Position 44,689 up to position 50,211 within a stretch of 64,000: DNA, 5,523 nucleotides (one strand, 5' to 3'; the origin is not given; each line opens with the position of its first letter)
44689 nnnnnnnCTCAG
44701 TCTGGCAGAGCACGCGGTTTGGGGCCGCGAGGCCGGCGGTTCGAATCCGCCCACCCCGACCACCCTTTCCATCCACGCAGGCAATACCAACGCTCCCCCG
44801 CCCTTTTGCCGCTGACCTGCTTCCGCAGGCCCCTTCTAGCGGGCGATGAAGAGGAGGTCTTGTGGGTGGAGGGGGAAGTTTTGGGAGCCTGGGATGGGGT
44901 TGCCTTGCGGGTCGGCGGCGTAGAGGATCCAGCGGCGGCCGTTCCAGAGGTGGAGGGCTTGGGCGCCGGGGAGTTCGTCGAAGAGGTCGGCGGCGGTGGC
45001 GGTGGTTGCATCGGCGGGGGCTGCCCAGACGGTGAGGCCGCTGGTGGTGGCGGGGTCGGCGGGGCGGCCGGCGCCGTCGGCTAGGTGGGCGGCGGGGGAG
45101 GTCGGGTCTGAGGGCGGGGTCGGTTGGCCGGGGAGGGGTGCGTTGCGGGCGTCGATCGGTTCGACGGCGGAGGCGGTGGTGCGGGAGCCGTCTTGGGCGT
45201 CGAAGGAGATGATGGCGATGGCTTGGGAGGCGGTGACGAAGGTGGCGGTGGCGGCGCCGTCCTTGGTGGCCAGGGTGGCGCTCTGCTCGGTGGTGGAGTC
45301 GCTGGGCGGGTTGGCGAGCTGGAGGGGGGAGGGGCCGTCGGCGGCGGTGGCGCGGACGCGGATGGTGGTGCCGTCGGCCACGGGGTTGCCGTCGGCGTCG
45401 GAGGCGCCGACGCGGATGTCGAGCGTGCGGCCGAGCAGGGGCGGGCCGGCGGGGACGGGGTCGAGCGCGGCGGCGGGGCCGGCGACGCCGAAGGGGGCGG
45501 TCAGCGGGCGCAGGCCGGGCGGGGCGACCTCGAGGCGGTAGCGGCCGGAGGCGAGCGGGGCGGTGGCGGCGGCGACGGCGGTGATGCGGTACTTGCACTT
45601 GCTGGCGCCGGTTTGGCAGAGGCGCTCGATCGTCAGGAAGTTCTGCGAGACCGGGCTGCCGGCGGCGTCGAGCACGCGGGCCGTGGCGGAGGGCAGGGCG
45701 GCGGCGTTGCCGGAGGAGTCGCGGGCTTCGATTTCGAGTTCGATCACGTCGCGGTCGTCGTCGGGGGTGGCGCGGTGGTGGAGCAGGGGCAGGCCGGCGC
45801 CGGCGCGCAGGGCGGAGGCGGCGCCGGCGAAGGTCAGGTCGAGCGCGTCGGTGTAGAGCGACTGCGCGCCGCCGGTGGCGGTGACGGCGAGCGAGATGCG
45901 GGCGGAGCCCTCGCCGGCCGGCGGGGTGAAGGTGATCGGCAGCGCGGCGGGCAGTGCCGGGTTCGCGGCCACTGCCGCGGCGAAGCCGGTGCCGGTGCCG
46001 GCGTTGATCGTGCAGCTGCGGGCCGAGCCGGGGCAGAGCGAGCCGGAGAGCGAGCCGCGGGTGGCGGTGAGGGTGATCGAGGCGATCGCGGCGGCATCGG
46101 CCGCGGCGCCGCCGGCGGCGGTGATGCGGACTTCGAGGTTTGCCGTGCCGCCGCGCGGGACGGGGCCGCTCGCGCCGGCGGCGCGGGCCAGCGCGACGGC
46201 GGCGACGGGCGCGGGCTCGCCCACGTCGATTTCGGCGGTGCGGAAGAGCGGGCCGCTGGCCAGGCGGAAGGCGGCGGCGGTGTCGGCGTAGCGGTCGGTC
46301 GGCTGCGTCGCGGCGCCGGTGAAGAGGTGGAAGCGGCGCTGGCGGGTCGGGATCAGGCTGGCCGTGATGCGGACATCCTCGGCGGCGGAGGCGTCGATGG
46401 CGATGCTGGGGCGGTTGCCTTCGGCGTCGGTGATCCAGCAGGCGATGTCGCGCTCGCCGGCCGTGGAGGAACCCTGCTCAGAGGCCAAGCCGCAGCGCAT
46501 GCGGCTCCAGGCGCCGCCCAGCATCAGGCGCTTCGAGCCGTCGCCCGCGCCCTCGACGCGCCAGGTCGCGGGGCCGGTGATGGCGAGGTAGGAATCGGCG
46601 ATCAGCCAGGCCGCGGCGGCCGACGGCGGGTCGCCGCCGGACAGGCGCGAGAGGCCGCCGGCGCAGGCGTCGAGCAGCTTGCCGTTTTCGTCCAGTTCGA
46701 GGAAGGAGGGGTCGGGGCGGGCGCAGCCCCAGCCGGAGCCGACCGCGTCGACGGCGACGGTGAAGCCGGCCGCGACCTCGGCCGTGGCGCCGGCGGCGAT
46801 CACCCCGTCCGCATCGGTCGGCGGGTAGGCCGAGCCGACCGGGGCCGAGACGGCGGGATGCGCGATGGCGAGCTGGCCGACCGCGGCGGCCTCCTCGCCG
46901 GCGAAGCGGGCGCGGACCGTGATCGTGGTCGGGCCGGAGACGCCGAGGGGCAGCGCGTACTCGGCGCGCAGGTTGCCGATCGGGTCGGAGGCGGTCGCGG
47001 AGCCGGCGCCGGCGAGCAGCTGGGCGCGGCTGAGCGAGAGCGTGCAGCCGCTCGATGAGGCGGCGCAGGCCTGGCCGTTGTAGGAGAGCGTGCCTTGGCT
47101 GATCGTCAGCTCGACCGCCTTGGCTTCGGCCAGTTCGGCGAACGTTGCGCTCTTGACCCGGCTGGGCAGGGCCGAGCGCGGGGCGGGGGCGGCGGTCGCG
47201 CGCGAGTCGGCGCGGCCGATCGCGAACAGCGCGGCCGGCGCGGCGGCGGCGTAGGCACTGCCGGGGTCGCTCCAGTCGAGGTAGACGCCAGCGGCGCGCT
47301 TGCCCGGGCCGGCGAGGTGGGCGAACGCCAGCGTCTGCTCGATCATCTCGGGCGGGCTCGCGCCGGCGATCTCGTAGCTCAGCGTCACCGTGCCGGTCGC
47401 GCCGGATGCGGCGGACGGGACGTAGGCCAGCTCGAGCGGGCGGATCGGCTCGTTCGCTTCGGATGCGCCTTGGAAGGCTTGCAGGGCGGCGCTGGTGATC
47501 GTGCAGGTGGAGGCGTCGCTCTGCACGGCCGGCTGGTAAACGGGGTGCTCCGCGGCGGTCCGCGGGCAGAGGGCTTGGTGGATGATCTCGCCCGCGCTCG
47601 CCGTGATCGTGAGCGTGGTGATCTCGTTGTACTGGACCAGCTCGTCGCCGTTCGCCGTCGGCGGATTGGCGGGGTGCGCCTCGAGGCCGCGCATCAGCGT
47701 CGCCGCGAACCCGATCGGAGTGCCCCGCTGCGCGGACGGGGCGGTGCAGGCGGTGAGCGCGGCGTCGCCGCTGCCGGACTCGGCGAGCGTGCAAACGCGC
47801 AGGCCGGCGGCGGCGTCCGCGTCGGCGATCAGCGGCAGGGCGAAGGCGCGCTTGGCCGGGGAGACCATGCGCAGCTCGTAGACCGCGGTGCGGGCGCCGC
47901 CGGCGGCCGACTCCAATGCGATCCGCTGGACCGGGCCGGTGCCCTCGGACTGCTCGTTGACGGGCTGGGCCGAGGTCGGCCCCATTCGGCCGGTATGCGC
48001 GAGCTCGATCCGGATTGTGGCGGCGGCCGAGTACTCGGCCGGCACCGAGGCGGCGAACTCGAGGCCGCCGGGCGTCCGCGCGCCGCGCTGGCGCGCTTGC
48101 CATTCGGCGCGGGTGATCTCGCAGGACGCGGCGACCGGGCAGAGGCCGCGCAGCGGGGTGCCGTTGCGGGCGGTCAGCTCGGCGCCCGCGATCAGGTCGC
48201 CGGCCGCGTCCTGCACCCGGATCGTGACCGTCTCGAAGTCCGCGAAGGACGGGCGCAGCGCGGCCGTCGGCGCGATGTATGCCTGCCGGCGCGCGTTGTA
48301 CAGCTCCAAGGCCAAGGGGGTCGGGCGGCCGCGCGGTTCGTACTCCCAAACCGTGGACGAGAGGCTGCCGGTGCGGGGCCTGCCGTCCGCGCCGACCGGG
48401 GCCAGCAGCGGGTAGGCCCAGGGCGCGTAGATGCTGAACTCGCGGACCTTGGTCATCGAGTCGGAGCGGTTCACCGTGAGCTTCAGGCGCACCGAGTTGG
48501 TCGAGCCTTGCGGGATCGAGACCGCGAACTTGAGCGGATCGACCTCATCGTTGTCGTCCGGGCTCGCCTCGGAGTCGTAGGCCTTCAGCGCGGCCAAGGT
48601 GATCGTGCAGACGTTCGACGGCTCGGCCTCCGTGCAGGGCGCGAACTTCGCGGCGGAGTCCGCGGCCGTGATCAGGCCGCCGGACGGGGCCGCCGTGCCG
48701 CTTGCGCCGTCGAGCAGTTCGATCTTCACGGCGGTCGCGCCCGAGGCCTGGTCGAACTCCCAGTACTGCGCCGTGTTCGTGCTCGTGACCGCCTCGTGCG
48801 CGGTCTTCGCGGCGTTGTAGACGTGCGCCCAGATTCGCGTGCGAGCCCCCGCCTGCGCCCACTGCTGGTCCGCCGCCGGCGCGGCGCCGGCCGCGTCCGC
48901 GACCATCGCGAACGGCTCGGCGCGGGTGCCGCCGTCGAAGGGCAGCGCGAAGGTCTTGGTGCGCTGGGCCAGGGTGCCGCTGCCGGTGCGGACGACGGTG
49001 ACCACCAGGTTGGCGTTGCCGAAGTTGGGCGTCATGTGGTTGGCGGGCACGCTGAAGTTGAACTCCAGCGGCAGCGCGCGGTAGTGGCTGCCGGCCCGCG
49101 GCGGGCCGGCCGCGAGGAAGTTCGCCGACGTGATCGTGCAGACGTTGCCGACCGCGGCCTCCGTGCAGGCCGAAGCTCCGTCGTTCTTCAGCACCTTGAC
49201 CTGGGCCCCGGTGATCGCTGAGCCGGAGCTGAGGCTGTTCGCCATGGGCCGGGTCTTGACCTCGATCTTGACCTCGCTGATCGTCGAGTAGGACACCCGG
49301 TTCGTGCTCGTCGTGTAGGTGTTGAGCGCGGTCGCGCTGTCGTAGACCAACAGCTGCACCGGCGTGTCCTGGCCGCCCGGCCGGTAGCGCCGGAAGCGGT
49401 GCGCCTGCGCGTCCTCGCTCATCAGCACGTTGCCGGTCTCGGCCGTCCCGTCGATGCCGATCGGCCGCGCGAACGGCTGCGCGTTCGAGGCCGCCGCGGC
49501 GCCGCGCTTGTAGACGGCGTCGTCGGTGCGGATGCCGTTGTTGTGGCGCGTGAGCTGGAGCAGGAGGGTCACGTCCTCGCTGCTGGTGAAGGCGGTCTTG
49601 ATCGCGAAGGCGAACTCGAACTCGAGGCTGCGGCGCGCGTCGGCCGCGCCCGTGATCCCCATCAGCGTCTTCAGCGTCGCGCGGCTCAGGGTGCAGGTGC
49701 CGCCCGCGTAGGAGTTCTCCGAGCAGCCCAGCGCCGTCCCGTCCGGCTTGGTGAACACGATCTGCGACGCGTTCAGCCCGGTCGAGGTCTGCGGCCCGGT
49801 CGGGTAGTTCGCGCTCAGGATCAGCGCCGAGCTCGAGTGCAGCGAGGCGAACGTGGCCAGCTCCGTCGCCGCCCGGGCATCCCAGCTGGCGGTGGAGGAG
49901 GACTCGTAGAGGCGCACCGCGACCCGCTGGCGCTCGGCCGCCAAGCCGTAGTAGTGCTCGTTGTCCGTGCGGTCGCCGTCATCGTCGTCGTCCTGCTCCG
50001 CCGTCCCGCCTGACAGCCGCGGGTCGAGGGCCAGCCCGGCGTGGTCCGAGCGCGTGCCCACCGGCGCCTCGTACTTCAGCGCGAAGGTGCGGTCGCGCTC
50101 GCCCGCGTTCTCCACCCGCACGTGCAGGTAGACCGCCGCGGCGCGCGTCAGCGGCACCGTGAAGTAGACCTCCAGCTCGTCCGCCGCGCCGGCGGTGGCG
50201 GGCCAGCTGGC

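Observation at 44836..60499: About 15.7 kb giant gene for a roughly 5,220-aa repetitive secreted protein built from an apparently undescribed ~150-aa Cys-pair module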

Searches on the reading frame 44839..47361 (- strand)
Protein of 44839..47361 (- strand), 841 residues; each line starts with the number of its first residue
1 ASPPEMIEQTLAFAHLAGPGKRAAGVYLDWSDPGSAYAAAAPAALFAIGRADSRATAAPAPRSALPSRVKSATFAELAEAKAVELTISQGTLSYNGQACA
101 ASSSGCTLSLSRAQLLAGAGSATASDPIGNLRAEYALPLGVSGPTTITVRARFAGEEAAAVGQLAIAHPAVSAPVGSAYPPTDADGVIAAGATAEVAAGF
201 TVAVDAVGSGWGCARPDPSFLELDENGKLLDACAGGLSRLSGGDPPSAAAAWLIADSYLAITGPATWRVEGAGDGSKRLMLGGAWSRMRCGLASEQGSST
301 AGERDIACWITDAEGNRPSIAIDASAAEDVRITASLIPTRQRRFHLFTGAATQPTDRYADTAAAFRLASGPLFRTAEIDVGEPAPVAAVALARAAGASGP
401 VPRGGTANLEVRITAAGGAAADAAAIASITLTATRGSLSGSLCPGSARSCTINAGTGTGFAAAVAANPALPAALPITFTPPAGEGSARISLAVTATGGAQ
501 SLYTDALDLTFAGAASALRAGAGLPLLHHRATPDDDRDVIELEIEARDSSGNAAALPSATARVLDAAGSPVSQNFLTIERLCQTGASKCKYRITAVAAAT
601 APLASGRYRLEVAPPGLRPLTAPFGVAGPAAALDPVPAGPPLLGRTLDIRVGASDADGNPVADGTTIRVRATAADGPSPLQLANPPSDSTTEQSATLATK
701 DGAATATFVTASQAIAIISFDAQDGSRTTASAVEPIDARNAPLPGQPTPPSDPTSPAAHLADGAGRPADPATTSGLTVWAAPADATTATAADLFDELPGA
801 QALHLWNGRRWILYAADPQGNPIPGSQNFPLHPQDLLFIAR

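Call 48: find_related_loci(query=A3, collection=genome_contigs, flank=10000)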
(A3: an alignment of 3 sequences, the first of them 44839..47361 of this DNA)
Query A3 (841 aa) in genome_contigs; peptide patterns used: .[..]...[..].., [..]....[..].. (x = any residue, [..] = any of these).
93 stretches matched a pattern; 6 encode a relative of the query (tblastn E <= 1e-3); 5 distinct loci.
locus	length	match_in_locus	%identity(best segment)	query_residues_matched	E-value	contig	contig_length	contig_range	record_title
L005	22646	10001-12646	45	5-838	3e-166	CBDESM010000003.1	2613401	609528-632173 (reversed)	MAG: Dehalococcoidia bacterium isolate 9bf0aa80-827e-4598-ae14-22b7b380c390 genome assembly, contig: contig_3, whole gen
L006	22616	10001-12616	45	5-838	9e-164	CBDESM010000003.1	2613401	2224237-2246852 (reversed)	MAG: Dehalococcoidia bacterium isolate 9bf0aa80-827e-4598-ae14-22b7b380c390 genome assembly, contig: contig_3, whole gen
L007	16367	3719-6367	44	5-838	1e-156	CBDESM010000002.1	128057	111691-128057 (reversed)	MAG: Dehalococcoidia bacterium isolate 9bf0aa80-827e-4598-ae14-22b7b380c390 genome assembly, contig: contig_2, whole gen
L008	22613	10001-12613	45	5-838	9e-157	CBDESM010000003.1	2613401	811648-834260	MAG: Dehalococcoidia bacterium isolate 9bf0aa80-827e-4598-ae14-22b7b380c390 genome assembly, contig: contig_3, whole gen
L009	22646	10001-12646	45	5-838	3e-166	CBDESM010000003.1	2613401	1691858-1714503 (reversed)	MAG: Dehalococcoidia bacterium isolate 9bf0aa80-827e-4598-ae14-22b7b380c390 genome assembly, contig: contig_3, whole gen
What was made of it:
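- Tried and rejected: It was redone with the C-terminal alignment (call 48).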

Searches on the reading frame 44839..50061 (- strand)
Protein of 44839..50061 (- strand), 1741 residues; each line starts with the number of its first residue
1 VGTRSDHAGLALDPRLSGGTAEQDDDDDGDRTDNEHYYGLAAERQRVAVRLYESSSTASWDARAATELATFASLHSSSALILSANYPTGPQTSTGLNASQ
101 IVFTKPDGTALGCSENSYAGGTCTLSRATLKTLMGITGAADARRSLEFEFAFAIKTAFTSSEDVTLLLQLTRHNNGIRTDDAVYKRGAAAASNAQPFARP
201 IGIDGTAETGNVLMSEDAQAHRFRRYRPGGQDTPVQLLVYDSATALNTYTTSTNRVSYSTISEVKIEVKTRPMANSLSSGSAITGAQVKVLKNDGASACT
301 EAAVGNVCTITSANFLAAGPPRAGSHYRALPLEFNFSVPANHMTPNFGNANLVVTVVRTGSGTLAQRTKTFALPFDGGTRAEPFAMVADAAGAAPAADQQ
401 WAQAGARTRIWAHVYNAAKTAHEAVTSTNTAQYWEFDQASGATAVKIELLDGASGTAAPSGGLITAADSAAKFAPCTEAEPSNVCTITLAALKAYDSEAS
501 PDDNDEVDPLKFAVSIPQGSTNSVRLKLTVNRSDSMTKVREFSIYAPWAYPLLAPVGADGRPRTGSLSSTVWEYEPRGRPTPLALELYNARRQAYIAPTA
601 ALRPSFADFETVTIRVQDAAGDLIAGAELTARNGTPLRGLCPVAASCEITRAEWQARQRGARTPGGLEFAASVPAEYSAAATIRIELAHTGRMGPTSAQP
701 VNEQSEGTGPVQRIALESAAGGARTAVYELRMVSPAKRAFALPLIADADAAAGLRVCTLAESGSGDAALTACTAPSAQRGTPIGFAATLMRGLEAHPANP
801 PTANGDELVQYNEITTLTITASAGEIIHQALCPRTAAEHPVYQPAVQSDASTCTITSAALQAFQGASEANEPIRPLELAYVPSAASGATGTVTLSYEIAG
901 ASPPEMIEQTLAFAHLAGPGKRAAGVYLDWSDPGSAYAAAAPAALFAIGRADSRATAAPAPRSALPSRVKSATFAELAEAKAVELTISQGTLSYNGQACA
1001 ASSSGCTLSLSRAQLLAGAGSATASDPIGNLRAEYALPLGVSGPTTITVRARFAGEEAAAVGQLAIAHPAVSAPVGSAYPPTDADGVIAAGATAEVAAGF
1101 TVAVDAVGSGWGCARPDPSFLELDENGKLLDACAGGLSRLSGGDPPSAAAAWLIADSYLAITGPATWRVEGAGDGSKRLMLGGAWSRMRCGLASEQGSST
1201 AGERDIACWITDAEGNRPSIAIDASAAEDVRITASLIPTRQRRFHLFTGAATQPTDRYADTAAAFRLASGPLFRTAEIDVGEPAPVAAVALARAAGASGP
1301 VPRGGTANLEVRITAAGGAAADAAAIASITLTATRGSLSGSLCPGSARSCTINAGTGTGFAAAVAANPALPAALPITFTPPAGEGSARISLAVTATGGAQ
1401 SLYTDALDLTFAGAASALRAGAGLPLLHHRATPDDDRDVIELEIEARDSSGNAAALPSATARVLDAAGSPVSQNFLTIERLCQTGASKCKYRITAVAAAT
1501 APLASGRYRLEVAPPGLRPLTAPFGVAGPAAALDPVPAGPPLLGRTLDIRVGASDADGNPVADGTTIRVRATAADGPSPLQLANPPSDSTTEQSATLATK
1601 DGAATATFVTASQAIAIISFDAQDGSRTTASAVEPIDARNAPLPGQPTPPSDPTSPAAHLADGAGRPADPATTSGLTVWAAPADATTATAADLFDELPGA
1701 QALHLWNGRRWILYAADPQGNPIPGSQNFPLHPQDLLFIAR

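Call 12: search_protein_families(library=pfam, max_evalue=1, proteins=[window:44839-50061:-])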
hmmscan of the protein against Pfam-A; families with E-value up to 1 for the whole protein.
seq(1741 aa): 1 family
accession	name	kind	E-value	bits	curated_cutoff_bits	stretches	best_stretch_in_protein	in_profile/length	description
PF13620.12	CarboxypepD_reg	-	0.62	10.9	32.3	0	611-633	1-23/82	Carboxypeptidase regulatory-like domain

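Call 33: search_protein_families(library=ncbifam, max_evalue=1, proteins=[window:44839-49899:-])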
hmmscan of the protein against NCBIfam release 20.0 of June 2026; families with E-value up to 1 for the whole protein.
window:44839-49899:- (1687 aa): 0 families
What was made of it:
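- On Fibrillar adhesin (class): No Pfam or NCBIfam domain anywhere in the protein (calls 12, 33).
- No SLH or other S-layer family was hit (calls 12, 33).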
